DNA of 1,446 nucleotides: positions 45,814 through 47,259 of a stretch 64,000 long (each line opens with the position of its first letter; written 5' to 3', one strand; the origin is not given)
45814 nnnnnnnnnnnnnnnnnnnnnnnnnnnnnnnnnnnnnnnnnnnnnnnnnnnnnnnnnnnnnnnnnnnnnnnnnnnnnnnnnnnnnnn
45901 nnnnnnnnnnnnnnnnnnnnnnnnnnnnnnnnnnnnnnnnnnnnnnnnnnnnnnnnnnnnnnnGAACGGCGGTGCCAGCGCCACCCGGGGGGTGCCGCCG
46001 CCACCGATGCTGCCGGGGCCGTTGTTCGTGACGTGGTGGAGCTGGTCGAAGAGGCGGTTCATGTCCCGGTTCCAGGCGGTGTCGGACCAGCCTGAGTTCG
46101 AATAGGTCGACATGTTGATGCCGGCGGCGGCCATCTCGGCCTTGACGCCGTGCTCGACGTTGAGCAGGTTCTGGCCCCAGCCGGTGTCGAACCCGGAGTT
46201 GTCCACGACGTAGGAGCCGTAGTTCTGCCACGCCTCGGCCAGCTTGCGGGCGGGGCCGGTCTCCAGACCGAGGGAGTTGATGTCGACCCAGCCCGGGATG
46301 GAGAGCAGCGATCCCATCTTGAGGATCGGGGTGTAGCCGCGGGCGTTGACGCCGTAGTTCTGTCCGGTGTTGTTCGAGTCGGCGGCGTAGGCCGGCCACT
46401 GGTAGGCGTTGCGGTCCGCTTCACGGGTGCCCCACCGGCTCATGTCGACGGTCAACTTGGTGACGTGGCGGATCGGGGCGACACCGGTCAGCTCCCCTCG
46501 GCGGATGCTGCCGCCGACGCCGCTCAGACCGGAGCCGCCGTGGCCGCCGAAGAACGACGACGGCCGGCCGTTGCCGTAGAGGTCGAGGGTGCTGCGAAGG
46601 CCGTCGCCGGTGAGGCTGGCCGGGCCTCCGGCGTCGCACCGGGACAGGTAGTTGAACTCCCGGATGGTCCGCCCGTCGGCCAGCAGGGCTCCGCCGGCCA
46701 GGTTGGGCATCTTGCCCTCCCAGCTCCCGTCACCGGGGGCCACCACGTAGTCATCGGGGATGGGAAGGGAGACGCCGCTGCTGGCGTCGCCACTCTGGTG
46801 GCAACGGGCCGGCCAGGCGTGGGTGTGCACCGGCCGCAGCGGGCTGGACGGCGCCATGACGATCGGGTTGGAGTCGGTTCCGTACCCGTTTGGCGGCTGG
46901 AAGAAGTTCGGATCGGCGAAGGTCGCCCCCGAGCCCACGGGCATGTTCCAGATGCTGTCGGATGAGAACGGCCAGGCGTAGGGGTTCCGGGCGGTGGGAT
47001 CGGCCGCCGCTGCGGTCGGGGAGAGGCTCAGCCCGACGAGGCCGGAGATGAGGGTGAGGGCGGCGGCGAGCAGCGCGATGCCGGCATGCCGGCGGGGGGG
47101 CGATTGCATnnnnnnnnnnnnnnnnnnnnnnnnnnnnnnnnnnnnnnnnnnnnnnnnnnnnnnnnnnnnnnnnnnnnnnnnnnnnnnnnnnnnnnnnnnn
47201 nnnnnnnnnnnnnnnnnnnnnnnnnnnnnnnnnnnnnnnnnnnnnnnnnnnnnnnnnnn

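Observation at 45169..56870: Triplicated uncharacterised ~370-aa extracytoplasmic domain with three different anchoring or accessory modules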

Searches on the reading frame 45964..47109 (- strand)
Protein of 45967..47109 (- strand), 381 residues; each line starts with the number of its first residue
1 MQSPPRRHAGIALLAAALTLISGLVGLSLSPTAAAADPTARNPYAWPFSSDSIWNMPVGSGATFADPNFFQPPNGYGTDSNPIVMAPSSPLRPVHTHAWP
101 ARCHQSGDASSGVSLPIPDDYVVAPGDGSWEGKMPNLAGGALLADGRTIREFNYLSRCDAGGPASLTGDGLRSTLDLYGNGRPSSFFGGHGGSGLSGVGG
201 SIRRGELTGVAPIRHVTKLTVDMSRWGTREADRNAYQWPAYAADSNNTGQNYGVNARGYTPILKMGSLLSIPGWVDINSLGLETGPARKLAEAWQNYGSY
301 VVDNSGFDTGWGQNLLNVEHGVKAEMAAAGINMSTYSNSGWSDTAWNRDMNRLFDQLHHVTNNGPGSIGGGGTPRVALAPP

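Call 6: find_homologous_proteins(query=window:45964-46989:-, max_evalue=0.001)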
Query seq(342 aa) (342 aa): 358 proteins with E <= 0.001 among 6739 candidates; the best 120 are listed.
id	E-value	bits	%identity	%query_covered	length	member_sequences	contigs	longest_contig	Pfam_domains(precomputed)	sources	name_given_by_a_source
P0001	1.9e-204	697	87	100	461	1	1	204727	-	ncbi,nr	ncbi:MAG TPA: hypothetical protein VNA57_03655 [Acidimicrobiales bacterium]|nr:hypothetical protein 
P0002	4.3e-175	601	75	100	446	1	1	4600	-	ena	-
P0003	1.3e-163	563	70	100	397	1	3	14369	-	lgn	-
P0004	3.7e-163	561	69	100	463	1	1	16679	-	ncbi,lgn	-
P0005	2.0e-139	483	63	100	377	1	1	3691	-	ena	-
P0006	2.9e-122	427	59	100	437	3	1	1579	-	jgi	jgi:hypothetical protein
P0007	1.3e-115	405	56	100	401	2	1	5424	-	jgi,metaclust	metaclust:\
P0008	7.6e-77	277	63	60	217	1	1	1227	-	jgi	-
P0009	1.0e-63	234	42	100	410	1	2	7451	-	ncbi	-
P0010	4.0e-63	232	41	100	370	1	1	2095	-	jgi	-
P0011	4.7e-61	225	42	100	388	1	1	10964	-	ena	-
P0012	8.8e-61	224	43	100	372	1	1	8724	-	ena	-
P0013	1.6e-60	224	44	99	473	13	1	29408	-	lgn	-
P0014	1.8e-60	223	41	100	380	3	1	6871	-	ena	-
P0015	4.4e-60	222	43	100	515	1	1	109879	-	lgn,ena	-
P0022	4.1e-57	212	38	100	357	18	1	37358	-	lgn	-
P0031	9.4e-56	208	44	100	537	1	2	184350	-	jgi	jgi:hypothetical protein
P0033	4.2e-55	206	41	100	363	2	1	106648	-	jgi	jgi:hypothetical protein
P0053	1.8e-52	197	40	100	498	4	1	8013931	-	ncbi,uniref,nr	ncbi:hypothetical protein [Streptomyces sp. V4I23]|uniref:hypothetical protein n=1 Tax=Streptomyces 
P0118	3.2e-46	176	38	100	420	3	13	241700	-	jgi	jgi:hypothetical protein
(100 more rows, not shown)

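Call 7: search_solved_structures(query=window:45964-46989:-, max_evalue=10)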
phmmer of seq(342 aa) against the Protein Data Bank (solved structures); distinct sequences matched with E-value up to 10: 0.

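Call 11: search_solved_structures(query=A2, max_evalue=10, show_alignments=2)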
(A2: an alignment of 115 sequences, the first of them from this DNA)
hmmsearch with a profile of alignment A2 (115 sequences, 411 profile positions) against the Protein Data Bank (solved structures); distinct sequences matched with E-value up to 10: 0.
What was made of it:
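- Tried and rejected: Nothing (calls 7, 11).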

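Call 21: predict_structure(alignment_id=A2)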
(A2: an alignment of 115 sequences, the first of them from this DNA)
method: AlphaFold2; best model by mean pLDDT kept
length: 342 residues; sequences in the alignment: 115
mean_pLDDT: 95.5   pTM: 0.94
mean pLDDT of the five models: 95.5, 95.3, 95.3, 95.1, 93.7
residues with pLDDT >= 90: 308; 70-90: 31; 50-70: 3; < 50: 0
segments of 3 or more residues with pLDDT < 50: none
pLDDT, mean of each block of 10 residues (from residue 1): 92 97 98 95 98 96 96 98 87 83 98 96 96 96 89 95 98 98 98 97 89 96 99 98 99 99 94 96 97 92 97 99 98 97 89
secondary structure, 60 per line:
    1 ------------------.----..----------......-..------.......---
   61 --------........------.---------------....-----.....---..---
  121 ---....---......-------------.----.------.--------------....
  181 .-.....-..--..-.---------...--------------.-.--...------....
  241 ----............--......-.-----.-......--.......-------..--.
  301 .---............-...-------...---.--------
elements in order: E36-41 E51-57 E69-76 E99-102 E108-112 E124-127 E131-136 E177-181 H183-186 E228-230 H237-240 H245-256 E259-264 E274-279 H282-288 H305-316 E318-320
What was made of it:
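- Closest known: Phage tail-associated polysaccharide depolymerases. Different: The fold is not the classical right-handed beta-helix: the DSSP pattern shows a loop-rich mixed beta and alpha/beta structure (call 21).
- AF2 gives pLDDT 95.5 (call 21).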

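Call 23: fold_search(model_id=the predicted structure, library=pdb)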
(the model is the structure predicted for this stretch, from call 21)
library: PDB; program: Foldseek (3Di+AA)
matches with E <= 10: 87; with E <= 0.001: 0
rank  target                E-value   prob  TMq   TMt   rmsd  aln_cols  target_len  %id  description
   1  2w5n                  1.4e+00  0.01  0.09  0.09  18.9       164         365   10  Native structure of the GH93 alpha-L-arabinofuranosidase of Fusarium graminearum (released 2009-03-03)
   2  2lc0_MODEL_1_A        2.6e+00  0.01  0.07  0.13  11.5        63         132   24  Rv0020c_Nter structure (released 2011-11-02)
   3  7wcg_MODEL_1_A        2.8e+00  0.01  0.08  0.18  14.1       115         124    7  Single-Stranded DNA binding protein of Sulfolobus Solfataricus structure at high-temperature (released 2022-06-08)
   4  6urb_A                2.9e+00  0.02  0.08  0.14  12.2       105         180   13  Pseudomonas aeruginosa HasA mutant - H32A (released 2020-11-11)
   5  7nsb_g                2.9e+00  0.01  0.09  0.07  13.7       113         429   12  Supramolecular assembly module of yeast Chelator-GID SR4 E3 ubiquitin ligase (released 2021-05-05)
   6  2ydp_B                2.9e+00  0.01  0.10  0.10  19.1       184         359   11  Structure of the E242A mutant of the alpha-l-arabinofuranosidase arb93a from fusarium graminearum in complex with an i (released 2011-07-13)
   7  5xhl_A                3.1e+00  0.01  0.10  0.16  11.6       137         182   14  Crystal Structure of HasAp with Gallium Phthalocyanine (released 2017-12-06)
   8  3ell_A                3.5e+00  0.02  0.07  0.13   9.4        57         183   16  Structure of the hemophore from Pseudomonas aeruginosa (HasAp) (released 2009-01-20)
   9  2qqu_A                3.5e+00  0.01  0.08  0.06  15.4       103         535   13  Crystal structure of a cell-wall invertase (D239A) from Arabidopsis thaliana in complex with sucrose (released 2008-04-22)
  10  2ydp_A                3.8e+00  0.01  0.10  0.10  18.8       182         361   12  Structure of the E242A mutant of the alpha-l-arabinofuranosidase arb93a from fusarium graminearum in complex with an i (released 2011-07-13)
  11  5xie_A                4.0e+00  0.01  0.09  0.15  11.2       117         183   14  Crystal Structure of HasAp with 5-ethynyl-10,20-diphenylporphyrin (released 2017-12-06)
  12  7ems_C                4.3e+00  0.01  0.08  0.13   9.5        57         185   14  Crystal Structure of the HasAp L85A Mutant Capturing Iron Tetraphenylporphyrin (released 2022-04-20)
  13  6xb3_C                4.3e+00  0.01  0.07  0.10  12.9        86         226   16  Structure of AcNPV poxin in post-reactive state with Gp[2'-5']Ap[3'] (released 2020-11-25)
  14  2w5o_A                4.3e+00  0.01  0.11  0.11  19.2       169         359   12  Complex structure of the GH93 alpha-L-arabinofuranosidase of Fusarium graminearum with arabinobiose (released 2009-03-03)
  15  1o6g                  4.3e+00  0.01  0.08  0.04  14.3       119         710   16  PROLYL OLIGOPEPTIDASE FROM PORCINE BRAIN, D641N MUTANT WITH BOUND PEPTIDE LIGAND SUC-GLY-PRO (released 2002-11-18)
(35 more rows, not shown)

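Call 30: fold_search(model_id=the predicted structure, library=viral)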
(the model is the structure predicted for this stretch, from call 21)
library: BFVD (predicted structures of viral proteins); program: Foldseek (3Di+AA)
matches with E <= 10: 99; with E <= 0.001: 5
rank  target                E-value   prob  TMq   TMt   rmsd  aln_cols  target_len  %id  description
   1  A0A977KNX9            1.3e-20  1.00  0.65  0.24   5.4       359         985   26  (no name in the UniProt tables at hand)
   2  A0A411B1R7            3.1e-20  1.00  0.67  0.32   4.6       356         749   26  Minor tail protein [Gordonia phage Guillaume]
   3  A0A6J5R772            2.6e-18  1.00  0.58  0.59   7.0       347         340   23  Uncharacterized protein [uncultured Caudovirales phage]
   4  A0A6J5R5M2            1.1e-15  1.00  0.63  0.31   5.9       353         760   20  Parallel beta-helix repeat [uncultured Caudovirales phage]
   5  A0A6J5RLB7            3.0e-05  1.00  0.40  0.41   8.7       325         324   12  Uncharacterized protein [uncultured Caudovirales phage]
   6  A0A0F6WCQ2            1.9e+00  0.03  0.07  0.09   9.0        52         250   17  RelA/SpoT family protein [Sinorhizobium phage phiN3]
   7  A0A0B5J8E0            2.1e+00  0.03  0.08  0.07   6.9        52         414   19  F-box domain protein [Pandoravirus inopinatum]
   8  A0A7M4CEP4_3          2.1e+00  0.01  0.08  0.03  16.7       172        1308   13  LamG-like jellyroll fold domain-containing protein [Pyramimonas orientalis virus 01B]
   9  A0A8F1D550            2.3e+00  0.09  0.08  0.40   6.6        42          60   21  (no name in the UniProt tables at hand)
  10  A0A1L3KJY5            2.6e+00  0.01  0.08  0.13  15.4        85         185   15  (no name in the UniProt tables at hand)
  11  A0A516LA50            2.6e+00  0.01  0.08  0.07  16.3       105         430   12  (no name in the UniProt tables at hand)
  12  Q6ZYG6                2.9e+00  0.01  0.06  0.12  10.0        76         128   13  Uncharacterized protein [Pyrobaculum spherical virus (isolate United States/Yellowstone)]
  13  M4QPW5                2.9e+00  0.01  0.07  0.05  16.2       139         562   13  (no name in the UniProt tables at hand)
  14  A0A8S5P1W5            3.1e+00  0.03  0.07  0.14   4.7        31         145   16  Uncharacterized protein [Myoviridae sp. ctakU3]
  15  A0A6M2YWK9            3.3e+00  0.01  0.07  0.09  14.3       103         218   12  TGB3 [Garlic virus E]
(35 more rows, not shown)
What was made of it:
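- Foldseek matches to BFVD at E 1e-20 to 1e-15 include a Gordonia minor tail protein and a beta-helix protein (call 30).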

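Call 31: search_dna_similar(query=window:45964-46989:-, collection=phages, mode=protein, max_evalue=0.001, max_rows=30)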
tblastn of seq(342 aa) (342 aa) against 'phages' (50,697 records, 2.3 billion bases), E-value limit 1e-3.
Records with a match: 31; places in all: 31; records where one place covers at least 80% of the query: 5.
Best place of each record, by identity: <60% 31.
By first word of the organism name: Gordonia 31.
By host as written in the record: Gordonia terrae 3612 24; Gordonia terrae CAG3 4; Gordonia rubripertincta NRRL B-16540 3.
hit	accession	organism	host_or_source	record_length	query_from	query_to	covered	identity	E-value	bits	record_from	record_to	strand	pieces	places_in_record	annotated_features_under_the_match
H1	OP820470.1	Gordonia phage Mareelih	Gordonia terrae CAG3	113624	1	322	94%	27.6%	2e-7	59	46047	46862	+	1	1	88: hypothetical protein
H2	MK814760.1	Gordonia phage Forza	Gordonia terrae 3612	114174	1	322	94%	27.6%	2e-7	59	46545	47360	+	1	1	90: hypothetical protein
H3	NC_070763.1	Gordonia phage Forza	Gordonia terrae 3612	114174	1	322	94%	27.6%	2e-7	59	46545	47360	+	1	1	90: minor tail protein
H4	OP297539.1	Gordonia phage BlueNGold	Gordonia terrae 3612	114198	1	322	94%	27.6%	2e-7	59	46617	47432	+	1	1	89: minor tail protein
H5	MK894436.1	Gordonia phage Boopy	Gordonia terrae 3612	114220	1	322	94%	27.6%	2e-7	59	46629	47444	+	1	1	90: hypothetical protein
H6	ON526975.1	Gordonia phage Camerico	Gordonia terrae 3612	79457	190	322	39%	33.1%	2e-4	49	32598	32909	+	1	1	27: minor tail protein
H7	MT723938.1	Gordonia phage Bunnybear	Gordonia terrae 3612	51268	193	322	38%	33.8%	5e-4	48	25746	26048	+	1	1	26: minor tail protein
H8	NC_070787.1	Gordonia phage Bunnybear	Gordonia terrae 3612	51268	193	322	38%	33.8%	5e-4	48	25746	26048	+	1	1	26: minor tail protein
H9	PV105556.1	Gordonia phage Annalisa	Gordonia rubripertincta NRRL B-16540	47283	193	322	38%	33.1%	8e-4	47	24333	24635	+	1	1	28: minor tail protein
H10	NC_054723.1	Gordonia phage Pupper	Gordonia terrae 3612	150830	193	322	38%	31.3%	3e-4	49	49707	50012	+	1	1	97: minor tail protein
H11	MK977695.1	Gordonia phage Pupper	Gordonia terrae 3612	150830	193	322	38%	31.3%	3e-4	49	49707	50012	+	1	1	97: hypothetical protein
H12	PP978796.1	Gordonia phage CherryTomatoes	Gordonia terrae CAG3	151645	193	322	38%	31.3%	3e-4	49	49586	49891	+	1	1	97: minor tail protein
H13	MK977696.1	Gordonia phage SCentae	Gordonia terrae 3612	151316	193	322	38%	31.3%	3e-4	49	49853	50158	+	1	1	96: hypothetical protein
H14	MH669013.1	Gordonia phage Skysand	Gordonia terrae 3612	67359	193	322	38%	31.3%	5e-4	48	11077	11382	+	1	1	22: hypothetical protein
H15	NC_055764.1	Gordonia phage Skysand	Gordonia terrae 3612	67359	193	322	38%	31.3%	5e-4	48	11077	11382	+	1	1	22: minor tail protein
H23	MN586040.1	Gordonia phage Stormageddon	Gordonia terrae CAG3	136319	196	322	37%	31.5%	9e-4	47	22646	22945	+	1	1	18: glycosylhydrolase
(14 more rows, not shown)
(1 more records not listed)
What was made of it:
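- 31 Gordonia phages carry it (call 31). Phage tail proteins are often receptor-binding (calls 30, 31).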

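Call 32: search_protein_families(library=pfam, alignment_id=A2, max_evalue=0.01)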
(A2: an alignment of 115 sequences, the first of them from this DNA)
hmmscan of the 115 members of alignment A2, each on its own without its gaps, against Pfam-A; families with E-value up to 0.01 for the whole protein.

A. member 1, seq(342 aa): 0 families

B. families by the number of members that match (of 115 scanned): 16 families
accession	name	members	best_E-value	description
PF22704.2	CBM13-like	8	2e-08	Alpha-galactosidase, CBM13 domain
PF03422.21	CBM_6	8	5.9e-05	Carbohydrate binding module (family 6)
PF00404.24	Dockerin_1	6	4.3e-09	Dockerin type I domain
PF06439.18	3keto-disac_hyd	3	0.00015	3-keto-disaccharide hydrolase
PF17957.7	Big_7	1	3.2e-17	Bacterial Ig domain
PF18962.6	Por_Secre_tail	1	5.1e-08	Secretion system C-terminal sorting domain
PF13517.12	FG-GAP_3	1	5.6e-08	FG-GAP-like repeat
PF13860.13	FlgD_ig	1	1.6e-07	FlgD Ig-like domain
PF01839.29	FG-GAP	1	2.1e-07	FG-GAP repeat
PF02412.23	TSP_3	1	0.00026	Thrombospondin type 3 repeat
PF07483.16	W_rich_C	1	0.00046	Tryptophan-rich Synechocystis species C-terminal domain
PF14524.12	Wzt_C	1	0.00049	Wzt C-terminal domain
PF00036.39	EF-hand_1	1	0.0013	EF hand domain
PF06933.16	SSP160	1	0.0056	Special lobe-specific silk protein SSP160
PF17693.6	DUF5539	1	0.008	Family of unknown function (DUF5539)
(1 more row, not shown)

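Call 33: search_protein_representatives(alignment_id=A2)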
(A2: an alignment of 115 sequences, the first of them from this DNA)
Query: 115 sequences, 411 profile positions. Proteins with E-value up to 0.001 (for the whole library): 4140; up to 1e-10: 2737; up to 1e-30: 1454. The best 150 are listed.
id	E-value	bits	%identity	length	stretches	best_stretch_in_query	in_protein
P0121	8.1e-269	907.5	-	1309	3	34-378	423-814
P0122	1.5e-252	854.0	-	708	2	50-369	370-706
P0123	3.9e-248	839.4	-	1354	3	36-391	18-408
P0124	4.5e-192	654.8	-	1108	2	44-396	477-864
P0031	4.2e-155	533.0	-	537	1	33-375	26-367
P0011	5.3e-150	516.2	-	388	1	34-370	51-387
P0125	2.6e-145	500.7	-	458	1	33-370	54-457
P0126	6.4e-145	499.4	-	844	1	35-372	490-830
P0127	1.3e-144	498.4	-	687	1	34-369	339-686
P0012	4.1e-143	493.5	-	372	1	30-370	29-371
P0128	1.0e-141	488.9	-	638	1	33-372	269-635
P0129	2.6e-141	487.5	-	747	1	33-370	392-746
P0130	1.6e-140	484.9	-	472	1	36-372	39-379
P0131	2.8e-140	484.1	-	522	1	33-369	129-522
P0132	1.2e-139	482.1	-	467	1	33-369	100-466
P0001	8.7e-127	439.7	-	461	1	33-369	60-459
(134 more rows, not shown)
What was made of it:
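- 4,140 representatives at E<=1e-3 (call 33).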

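Call 34: find_encoding_contigs(protein=P0001, flank=10000, max_places=2)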
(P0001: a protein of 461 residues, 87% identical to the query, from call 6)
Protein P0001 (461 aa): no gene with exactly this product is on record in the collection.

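Call 36: find_encoding_contigs(protein=P0031, flank=10000, max_places=1)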
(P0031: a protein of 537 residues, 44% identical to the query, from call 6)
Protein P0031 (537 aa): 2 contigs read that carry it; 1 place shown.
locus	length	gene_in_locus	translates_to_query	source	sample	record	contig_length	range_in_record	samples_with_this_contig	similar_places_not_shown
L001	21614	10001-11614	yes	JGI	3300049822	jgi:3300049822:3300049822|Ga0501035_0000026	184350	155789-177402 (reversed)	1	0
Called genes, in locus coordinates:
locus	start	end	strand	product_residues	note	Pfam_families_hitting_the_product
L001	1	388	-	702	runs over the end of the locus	PF00580:UvrD-helicase, PF01443:Viral_helicase1 (faint), PF13245:AAA_19, PF13604:AAA_30 (faint), PF13361:UvrD_C, PF13538:UvrD_C_2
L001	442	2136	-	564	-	-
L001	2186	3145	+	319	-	PF05257:CHAP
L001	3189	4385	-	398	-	PF13506:Glyco_transf_21, PF13641:Glyco_tranf_2_3, PF00535:Glycos_transf_2, PF13632:Glyco_trans_2_3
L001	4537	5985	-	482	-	-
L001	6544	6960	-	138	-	PF14520:HHH_5 (faint), PF12836:HHH_3, PF00633:HHH, PF03934:T2SSK (weak)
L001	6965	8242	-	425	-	PF00696:AA_kinase, PF01842:ACT, PF22468:ACT_9 (weak), PF01842:ACT (weak), PF13840:ACT_7, PF22468:ACT_9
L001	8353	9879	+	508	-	PF00221:Lyase_aromatic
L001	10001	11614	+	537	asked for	-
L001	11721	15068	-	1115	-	PF00082:Peptidase_S8 (weak)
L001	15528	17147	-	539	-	PF08239:SH3_3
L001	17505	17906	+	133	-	-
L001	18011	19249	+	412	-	-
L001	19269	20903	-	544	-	PF00072:Response_reg, PF00512:HisKA, PF13581:HATPase_c_2 (weak), PF02518:HATPase_c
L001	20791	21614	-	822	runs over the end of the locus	PF05231:MASE1, PF00989:PAS (weak), PF08447:PAS_3, PF00989:PAS, PF08448:PAS_4, PF08447:PAS_3, PF00512:HisKA, PF02518:HATPase_c, +3 more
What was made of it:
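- Some neighbourhoods are not obviously glycan-related (L001, call 36). L001 has CHAP and SH3 neighbours (call 36).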

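Call 37: find_encoding_contigs(protein=P0053, flank=10000, max_places=1)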
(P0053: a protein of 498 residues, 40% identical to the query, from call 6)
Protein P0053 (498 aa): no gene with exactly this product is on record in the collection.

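Call 38: search_protein_families(library=pfam, alignment_id=A3, max_evalue=0.001)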
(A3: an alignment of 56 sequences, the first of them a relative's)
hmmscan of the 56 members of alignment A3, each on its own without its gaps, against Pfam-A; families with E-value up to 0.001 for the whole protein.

A. member 1, P0121 (1309 aa): 0 families

B. families by the number of members that match (of 56 scanned): 69 families (the first 25 are shown)
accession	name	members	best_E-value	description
PF00041.27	fn3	7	4.4e-32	Fibronectin type III domain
PF01839.29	FG-GAP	7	3.4e-17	FG-GAP repeat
PF13517.12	FG-GAP_3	7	1.5e-16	FG-GAP-like repeat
PF17957.7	Big_7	6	5.1e-46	Bacterial Ig domain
PF00353.25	HemolysinCabind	6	1.6e-26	RTX calcium-binding nonapeptide repeat (4 copies)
PF13472.12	Lipase_GDSL_2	5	3.4e-25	GDSL-like Lipase/Acylhydrolase family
PF18099.7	CBM_35_2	5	5.5e-25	Carbohydrate binding module (family 35)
PF00657.28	Lipase_GDSL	5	5.7e-12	GDSL-like Lipase/Acylhydrolase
PF18962.6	Por_Secre_tail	5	8.4e-09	Secretion system C-terminal sorting domain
PF07483.16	W_rich_C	5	8.5e-05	Tryptophan-rich Synechocystis species C-terminal domain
PF25788.1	Ig_Rha78A_N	4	3.7e-15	Rha78A-like, N-terminal immunoglobulin domain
PF00754.31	F5_F8_type_C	3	8e-49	F5/8 type C domain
PF22633.2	F5_F8_type_C_2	3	3.8e-47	NedA-like, galactose-binding domain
PF07691.17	PA14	3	5.7e-35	PA14 domain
PF03422.21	CBM_6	3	7.3e-32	Carbohydrate binding module (family 6)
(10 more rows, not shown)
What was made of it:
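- Fusions to CBM13-like, CBM6, CBM35, F5/8-C, PA14, ricin, H-lectin, dockerin, T9SS tail, GDSL esterase and Wzt_C modules (calls 32, 38).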
